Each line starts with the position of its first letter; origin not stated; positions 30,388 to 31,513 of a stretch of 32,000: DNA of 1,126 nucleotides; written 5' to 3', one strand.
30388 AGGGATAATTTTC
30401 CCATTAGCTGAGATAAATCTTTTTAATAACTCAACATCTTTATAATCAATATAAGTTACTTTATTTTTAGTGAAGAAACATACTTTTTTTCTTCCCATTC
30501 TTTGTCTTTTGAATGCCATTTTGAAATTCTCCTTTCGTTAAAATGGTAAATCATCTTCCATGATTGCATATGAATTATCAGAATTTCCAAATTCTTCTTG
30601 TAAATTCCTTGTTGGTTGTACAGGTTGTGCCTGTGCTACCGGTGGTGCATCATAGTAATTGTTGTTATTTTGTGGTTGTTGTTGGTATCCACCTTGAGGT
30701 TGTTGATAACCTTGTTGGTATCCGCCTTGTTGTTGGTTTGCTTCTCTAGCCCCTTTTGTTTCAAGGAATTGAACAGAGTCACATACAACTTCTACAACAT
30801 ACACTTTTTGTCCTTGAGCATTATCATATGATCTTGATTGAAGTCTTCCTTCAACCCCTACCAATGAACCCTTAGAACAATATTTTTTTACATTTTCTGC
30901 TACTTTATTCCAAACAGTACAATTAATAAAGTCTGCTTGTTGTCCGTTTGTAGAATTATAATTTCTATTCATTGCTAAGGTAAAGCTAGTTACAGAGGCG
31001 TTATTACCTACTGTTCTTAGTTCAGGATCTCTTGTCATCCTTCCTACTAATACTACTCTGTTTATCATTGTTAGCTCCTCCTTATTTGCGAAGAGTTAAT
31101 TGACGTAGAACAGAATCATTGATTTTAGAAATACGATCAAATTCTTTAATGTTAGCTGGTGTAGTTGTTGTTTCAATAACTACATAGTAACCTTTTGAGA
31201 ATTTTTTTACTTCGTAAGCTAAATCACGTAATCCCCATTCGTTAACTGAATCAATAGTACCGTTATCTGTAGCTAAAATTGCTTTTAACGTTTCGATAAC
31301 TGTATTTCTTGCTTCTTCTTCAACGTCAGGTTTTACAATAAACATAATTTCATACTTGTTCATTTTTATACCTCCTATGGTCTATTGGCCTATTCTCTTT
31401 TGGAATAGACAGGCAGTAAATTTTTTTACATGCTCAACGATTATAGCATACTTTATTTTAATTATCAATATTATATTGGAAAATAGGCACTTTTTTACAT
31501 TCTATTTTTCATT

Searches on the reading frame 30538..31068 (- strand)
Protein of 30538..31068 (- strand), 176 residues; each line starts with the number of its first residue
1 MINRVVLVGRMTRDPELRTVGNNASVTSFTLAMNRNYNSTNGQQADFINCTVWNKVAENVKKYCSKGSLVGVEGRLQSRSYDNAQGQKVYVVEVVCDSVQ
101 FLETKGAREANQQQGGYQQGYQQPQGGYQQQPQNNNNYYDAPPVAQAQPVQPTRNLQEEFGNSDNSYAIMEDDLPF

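Call 87: search_protein_families(library=pfam, proteins=[window:30538-31068:-], max_evalue=0.000001)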
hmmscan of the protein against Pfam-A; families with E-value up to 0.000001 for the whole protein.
window:30538-31068:- (176 aa): 1 family
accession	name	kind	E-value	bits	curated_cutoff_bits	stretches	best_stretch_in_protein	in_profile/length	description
PF00436.31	SSB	-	1.3e-35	122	26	1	2-102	1-104/104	Single-strand binding protein family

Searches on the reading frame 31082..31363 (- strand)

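Call 87: search_protein_families(library=pfam, proteins=[window:31082-31363:-], max_evalue=0.000001)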
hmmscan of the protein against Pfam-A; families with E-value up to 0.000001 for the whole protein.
window:31082-31363:- (93 aa): 1 family
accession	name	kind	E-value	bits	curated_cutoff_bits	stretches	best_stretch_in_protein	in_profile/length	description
PF01250.22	Ribosomal_S6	-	6.7e-31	106.8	27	1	3-92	1-90/90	Ribosomal protein S6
